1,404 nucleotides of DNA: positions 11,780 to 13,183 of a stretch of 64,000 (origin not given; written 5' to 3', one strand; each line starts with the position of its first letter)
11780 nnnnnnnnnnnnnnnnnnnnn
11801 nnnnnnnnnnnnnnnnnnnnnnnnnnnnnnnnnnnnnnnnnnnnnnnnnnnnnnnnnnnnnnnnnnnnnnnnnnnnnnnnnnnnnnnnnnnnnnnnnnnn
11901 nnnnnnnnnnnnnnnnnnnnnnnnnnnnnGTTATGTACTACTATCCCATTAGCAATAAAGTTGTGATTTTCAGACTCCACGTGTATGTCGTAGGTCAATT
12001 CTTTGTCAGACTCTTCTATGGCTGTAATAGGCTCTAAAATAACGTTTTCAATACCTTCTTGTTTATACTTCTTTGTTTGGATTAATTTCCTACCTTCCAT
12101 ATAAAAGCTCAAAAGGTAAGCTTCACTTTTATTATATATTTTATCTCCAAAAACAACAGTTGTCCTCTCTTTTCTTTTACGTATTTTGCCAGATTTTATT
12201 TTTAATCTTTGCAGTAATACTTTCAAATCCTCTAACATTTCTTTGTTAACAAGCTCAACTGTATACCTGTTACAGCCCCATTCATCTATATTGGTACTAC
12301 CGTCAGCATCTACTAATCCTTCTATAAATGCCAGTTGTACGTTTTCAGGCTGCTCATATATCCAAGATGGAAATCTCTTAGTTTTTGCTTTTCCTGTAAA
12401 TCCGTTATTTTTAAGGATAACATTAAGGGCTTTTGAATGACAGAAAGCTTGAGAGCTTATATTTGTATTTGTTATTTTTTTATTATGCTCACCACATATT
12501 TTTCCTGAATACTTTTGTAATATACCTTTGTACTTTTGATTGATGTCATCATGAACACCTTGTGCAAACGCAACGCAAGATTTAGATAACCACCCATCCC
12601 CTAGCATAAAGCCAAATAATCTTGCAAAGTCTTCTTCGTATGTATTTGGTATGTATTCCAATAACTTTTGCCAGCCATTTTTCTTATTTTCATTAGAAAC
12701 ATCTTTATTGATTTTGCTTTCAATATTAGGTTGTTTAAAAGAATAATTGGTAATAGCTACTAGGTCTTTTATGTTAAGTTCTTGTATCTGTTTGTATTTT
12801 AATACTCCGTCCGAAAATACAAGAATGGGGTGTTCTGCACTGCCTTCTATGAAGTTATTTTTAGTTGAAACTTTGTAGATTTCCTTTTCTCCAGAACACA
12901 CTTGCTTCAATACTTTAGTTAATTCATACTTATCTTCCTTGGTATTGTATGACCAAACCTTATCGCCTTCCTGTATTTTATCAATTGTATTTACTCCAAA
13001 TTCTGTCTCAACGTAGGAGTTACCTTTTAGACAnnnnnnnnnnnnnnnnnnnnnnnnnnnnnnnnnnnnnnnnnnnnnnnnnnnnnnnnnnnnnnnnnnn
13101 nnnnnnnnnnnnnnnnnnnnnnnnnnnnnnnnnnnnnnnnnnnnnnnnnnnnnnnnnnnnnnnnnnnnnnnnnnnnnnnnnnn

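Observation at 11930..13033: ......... intein inserted in the portal (gp20-like) gene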

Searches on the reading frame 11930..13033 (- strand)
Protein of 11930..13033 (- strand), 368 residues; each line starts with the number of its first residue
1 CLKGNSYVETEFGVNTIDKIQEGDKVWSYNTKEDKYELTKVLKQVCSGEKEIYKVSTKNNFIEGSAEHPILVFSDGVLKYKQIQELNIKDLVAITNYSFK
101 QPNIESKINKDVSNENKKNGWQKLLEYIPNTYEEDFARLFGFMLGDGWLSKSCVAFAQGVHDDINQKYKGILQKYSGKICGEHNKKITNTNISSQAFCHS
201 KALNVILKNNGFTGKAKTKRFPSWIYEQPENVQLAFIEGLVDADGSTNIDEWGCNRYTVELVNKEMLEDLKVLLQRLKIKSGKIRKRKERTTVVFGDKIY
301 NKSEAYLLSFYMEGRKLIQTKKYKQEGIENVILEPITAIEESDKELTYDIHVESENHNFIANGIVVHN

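Call 4: search_protein_families(library=pfam, proteins=[window:11930-13033:-], max_evalue=0.1)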
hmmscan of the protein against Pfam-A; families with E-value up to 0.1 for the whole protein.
seq(368 aa): 9 families
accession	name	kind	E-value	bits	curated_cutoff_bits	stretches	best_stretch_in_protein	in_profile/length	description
PF14890.11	Intein_splicing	-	3.1e-18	66.5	35.8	1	16-368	11-155/155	Intein splicing domain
PF14528.11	LAGLIDADG_3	-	3.4e-11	43.7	22.5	1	232-305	2-74/82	LAGLIDADG-like domain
PF17819.6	Tex55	-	0.012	16.2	26.6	0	162-238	46-115/146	Testis-specific expressed protein 55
PF00961.24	LAGLIDADG_1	-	0.018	16.4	23.1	1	238-324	2-94/102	LAGLIDADG endonuclease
PF05204.19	Hom_end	-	0.028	14.9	21.1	0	233-284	14-64/110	Homing endonuclease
PF14527.11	LAGLIDADG_WhiA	-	0.052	14.1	23.2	0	235-295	3-61/93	WhiA LAGLIDADG-like domain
PF03161.18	LAGLIDADG_2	-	0.055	13.9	25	0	139-202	4-72/168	LAGLIDADG DNA endonuclease family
PF07591.16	PT-HINT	-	0.063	14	27.7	1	8-85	2-80/137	Pretoxin HINT domain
PF18609.8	SAM_Exu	-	0.078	13.7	28.9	0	322-345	41-63/72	Exuperantia SAM-like domain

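Call 5: search_protein_families(library=ncbifam, proteins=[window:11930-13033:-], max_evalue=0.1)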
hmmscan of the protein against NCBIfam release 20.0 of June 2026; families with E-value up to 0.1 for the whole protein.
seq(368 aa): 7 families
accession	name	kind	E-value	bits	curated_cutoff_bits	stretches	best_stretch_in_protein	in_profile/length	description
NF038162.1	RtcB_rel_intein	exception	1.2e-20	73.1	1150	2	1-298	95-428/961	intein-containing RtcB family protein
NF038098.1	GyrA_w_intein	exception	1.7e-12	46.1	1850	2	40-308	162-407/1232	intein-containing DNA gyrase subunit A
NF005852.0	PRK07773.1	equivalog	1.8e-12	46.4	780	2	20-95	420-493/886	replicative DNA helicase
NF011418.0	PRK14845.1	equivalog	4.2e-10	38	756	2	37-290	80-280/1049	translation initiation factor IF-2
TIGR01443.1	intein_Cterm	domain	8.8e-08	32.2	15.6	1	347-368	2-23/24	intein C-terminal splicing region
NF011287.0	PRK14698.1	equivalog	4.5e-05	21.6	1238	1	127-289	384-538/1017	V-type ATP synthase subunit A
NF007072.0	PRK09519.1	equivalog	0.0056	15.1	1024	0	134-305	361-536/790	intein-containing recombinase RecA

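Call 8: search_dna_similar(query=window:11930-13033:-, collection=phages, mode=protein, max_rows=30)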
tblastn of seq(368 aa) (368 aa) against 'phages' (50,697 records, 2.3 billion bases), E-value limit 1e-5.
Records with a match: 11; places in all: 11; records where one place covers at least 80% of the query: 9.
Best place of each record, by identity: <60% 11.
By first word of the organism name: Aeromonas 3; Pseudomonas 2; uncultured 2; Gordonia 1; Clostridium 1; EBPR 1; Psychrobacillus 1.
By host as written in the record: Aeromonas hydrophila ATCC 7966 3; - 3; Pseudomonas sp. 2; Gordonia terrae 3612 1; Clostridium sporogenes ATCC-15579 1; Psychrobacillus psychrodurans 1.
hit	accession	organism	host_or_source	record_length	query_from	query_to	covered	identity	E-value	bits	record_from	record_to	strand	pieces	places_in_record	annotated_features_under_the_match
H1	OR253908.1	Gordonia phage BearBQ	Gordonia terrae 3612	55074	1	368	100%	26.6%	2e-28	122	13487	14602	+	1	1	17: tape measure protein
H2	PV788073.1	Clostridium phage CS19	Clostridium sporogenes ATCC-15579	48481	1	368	100%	26.0%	3e-7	58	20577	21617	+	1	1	DNA polymerase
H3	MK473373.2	Pseudomonas phage Lana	Pseudomonas sp.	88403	1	368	100%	23.3%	7e-8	61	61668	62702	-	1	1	modification methylase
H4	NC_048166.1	Pseudomonas phage Lana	Pseudomonas sp.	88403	1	368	100%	23.3%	7e-8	61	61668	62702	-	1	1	DNA methyltransferase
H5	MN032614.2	Aeromonas phage PS1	Aeromonas hydrophila ATCC 7966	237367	1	368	100%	22.1%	3e-7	59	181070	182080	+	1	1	putative thymidylate synthase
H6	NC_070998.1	Aeromonas phage PS1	Aeromonas hydrophila ATCC 7966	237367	1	368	100%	22.1%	3e-7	59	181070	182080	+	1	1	thymidylate synthase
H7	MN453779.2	Aeromonas phage PS2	Aeromonas hydrophila ATCC 7966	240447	1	368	100%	22.1%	3e-7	59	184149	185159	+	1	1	putative thymidylate synthase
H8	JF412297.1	EBPR siphovirus 2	-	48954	1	368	100%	21.7%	6e-9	64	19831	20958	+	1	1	gp44: methylase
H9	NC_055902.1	uncultured phage cr131_1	Rhesus macaque feces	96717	65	368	83%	25.5%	7e-11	70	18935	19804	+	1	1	terminase large subunit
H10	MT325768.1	Psychrobacillus phage Perkons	Psychrobacillus psychrodurans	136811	45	245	55%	27.2%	8e-8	60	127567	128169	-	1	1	terminase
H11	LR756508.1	uncultured phage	metagenomic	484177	1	92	25%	41.5%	1e-12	75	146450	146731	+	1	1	record has no annotation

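Call 15: search_solved_structures(query=window:11930-13033:-, max_evalue=0.01, show_alignments=2)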
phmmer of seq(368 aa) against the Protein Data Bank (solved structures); distinct sequences matched with E-value up to 0.01: 8.
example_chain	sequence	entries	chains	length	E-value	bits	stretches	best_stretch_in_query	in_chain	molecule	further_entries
6frh_A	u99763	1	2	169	1.5e-06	31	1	22-95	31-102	Replicative DNA helicase,Replicative DNA helicase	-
6frg_A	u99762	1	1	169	1.5e-06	31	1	22-95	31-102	Replicative DNA helicase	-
7cfv_A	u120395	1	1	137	6.8e-06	28.8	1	331-368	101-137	Spl DnaX mini-intein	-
1mi8_A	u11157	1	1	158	1.5e-05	27.7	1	14-96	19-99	DnaB intein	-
6fre_A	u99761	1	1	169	2.7e-05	26.8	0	21-95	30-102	Replicative DNA helicase,Replicative DNA helicase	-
7qsu_A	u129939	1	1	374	0.0013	21.3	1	128-361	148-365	V-ATPase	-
7qss_A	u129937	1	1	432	0.0014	21.1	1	128-288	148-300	V-type ATP synthase alpha chain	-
2cw7_A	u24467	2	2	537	0.0044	19.5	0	205-249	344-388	Endonuclease PI-PkoII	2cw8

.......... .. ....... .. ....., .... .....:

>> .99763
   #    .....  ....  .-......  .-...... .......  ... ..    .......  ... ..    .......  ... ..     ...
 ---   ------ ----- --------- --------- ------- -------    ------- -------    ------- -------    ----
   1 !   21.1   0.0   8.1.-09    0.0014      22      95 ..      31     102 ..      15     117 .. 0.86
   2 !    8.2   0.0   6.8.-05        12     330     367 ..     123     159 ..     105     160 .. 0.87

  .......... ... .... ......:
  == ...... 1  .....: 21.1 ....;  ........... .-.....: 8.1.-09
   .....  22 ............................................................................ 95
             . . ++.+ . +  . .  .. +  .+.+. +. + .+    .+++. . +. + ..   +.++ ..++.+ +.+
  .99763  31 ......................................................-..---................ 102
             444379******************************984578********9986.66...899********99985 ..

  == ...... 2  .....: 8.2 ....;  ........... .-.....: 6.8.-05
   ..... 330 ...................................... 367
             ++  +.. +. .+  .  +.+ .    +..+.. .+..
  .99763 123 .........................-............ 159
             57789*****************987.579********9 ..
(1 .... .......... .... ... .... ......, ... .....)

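Call 42: predict_structure(alignment_id=A1)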
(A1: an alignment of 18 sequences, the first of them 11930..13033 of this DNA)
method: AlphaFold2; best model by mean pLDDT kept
length: 368 residues; sequences in the alignment: 18
mean_pLDDT: 90.4   pTM: 0.89
mean pLDDT of the five models: 90.4, 90.1, 89.5, 89.0, 88.8
residues with pLDDT >= 90: 268; 70-90: 76; 50-70: 24; < 50: 0
segments of 3 or more residues with pLDDT < 50: none
pLDDT, mean of each block of 10 residues (from residue 1): 95 92 96 94 96 94 97 95 97 91 77 82 93 96 92 82 89 94 71 83 94 91 91 96 92 92 94 94 83 69 84 90 90 96 95 93 95
secondary structure, 60 per line:
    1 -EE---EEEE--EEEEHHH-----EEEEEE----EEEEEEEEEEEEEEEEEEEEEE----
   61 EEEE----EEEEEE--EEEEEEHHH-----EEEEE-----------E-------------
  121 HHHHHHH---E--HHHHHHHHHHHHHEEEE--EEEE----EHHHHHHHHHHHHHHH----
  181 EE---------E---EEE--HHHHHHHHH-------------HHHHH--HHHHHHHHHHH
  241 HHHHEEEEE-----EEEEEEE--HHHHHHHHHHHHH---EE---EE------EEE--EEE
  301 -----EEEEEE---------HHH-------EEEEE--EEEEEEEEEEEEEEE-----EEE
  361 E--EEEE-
elements in order: E7-10 E13-16 E25-30 E35-56 E61-64 E69-74 E77-82 E91-95 H121-127 H134-146 E147-150 E153-156 H162-176 E196-198 H201-209 H223-227 H230-244 E245-249 E255-261 H264-276 E293-295 E298-300 E306-311 E331-335 E338-352 E358-361 E364-367

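Call 44: fold_search(model_id=the predicted structure, library=pdb)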
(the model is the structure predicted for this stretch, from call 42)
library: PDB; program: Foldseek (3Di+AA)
matches with E <= 10: 382; with E <= 0.001: 53
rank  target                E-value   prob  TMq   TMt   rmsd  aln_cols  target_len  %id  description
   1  7qsu                  1.3e-19  1.00  0.68  0.68   6.2       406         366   17  Crystal structure of homing endonuclease-associated TliVMA intein (C1A, d333-339) (released 2022-03-30)
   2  7qss                  1.7e-18  1.00  0.67  0.59   6.5       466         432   16  Crystal structure of homing endonuclease-associated TliVMA intein (C1A) (released 2022-03-30)
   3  2cw7                  1.3e-15  1.00  0.63  0.45   7.7       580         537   14  Crystal structure of intein homing endonuclease II (released 2006-04-18)
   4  1vde_A                2.0e-15  1.00  0.51  0.45   9.7       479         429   14  PI-SCEI, A HOMING ENDONUCLEASE WITH PROTEIN SPLICING ACTIVITY (released 1998-04-08)
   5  1dq3                  2.7e-15  1.00  0.59  0.50   6.9       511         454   16  CRYSTAL STRUCTURE OF AN ARCHAEAL INTEIN-ENCODED HOMING ENDONUCLEASE PI-PFUI (released 2000-07-05)
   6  1ef0_A                2.9e-15  1.00  0.52  0.46   9.4       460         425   14  CRYSTAL STRUCTURE OF PI-SCEI MINIPRECURSOR (released 2000-06-07)
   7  7qst                  3.2e-15  1.00  0.59  0.60   7.6       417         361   16  Crystal structure of homing endonuclease-associated PhoVMA intein (C1A) (released 2022-03-30)
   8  1vde_B                4.0e-15  1.00  0.51  0.46   8.9       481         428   14  PI-SCEI, A HOMING ENDONUCLEASE WITH PROTEIN SPLICING ACTIVITY (released 1998-04-08)
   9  1jva_B                1.1e-14  1.00  0.51  0.45  10.6       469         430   14  CRYSTAL STRUCTURE OF THE VMA1-DERIVED ENDONUCLEASE BEARING THE N AND C EXTEIN PROPEPTIDES (released 2002-08-29)
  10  1dfa                  1.5e-14  1.00  0.52  0.48   9.9       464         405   14  CRYSTAL STRUCTURE OF PI-SCEI IN C2 SPACE GROUP (released 1999-12-08)
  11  1um2_B                1.9e-14  1.00  0.53  0.48  10.2       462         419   14  Crystal Structure of the Vma1-Derived Endonuclease with the Ligated Extein Segment (released 2004-09-22)
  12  1um2_A                1.7e-13  1.00  0.51  0.46  10.3       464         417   15  Crystal Structure of the Vma1-Derived Endonuclease with the Ligated Extein Segment (released 2004-09-22)
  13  1lws_A                2.1e-13  1.00  0.53  0.47   9.8       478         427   13  Crystal structure of the intein homing endonuclease PI-SceI bound to its recognition sequence (released 2002-09-27)
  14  1jva_A                3.6e-13  1.00  0.49  0.43  10.6       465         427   14  CRYSTAL STRUCTURE OF THE VMA1-DERIVED ENDONUCLEASE BEARING THE N AND C EXTEIN PROPEPTIDES (released 2002-08-29)
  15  1ef0_B                8.3e-13  1.00  0.47  0.45  10.5       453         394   14  CRYSTAL STRUCTURE OF PI-SCEI MINIPRECURSOR (released 2000-06-07)
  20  6frh_A                1.8e-05  1.00  0.35  0.78   6.2       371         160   11  Crystal structure of Ssp DnaB Mini-Intein variant M86 (released 2019-01-30)
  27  6frh_B                4.1e-05  1.00  0.24  0.58   1.5       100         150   25  Crystal structure of Ssp DnaB Mini-Intein variant M86 (released 2019-01-30)
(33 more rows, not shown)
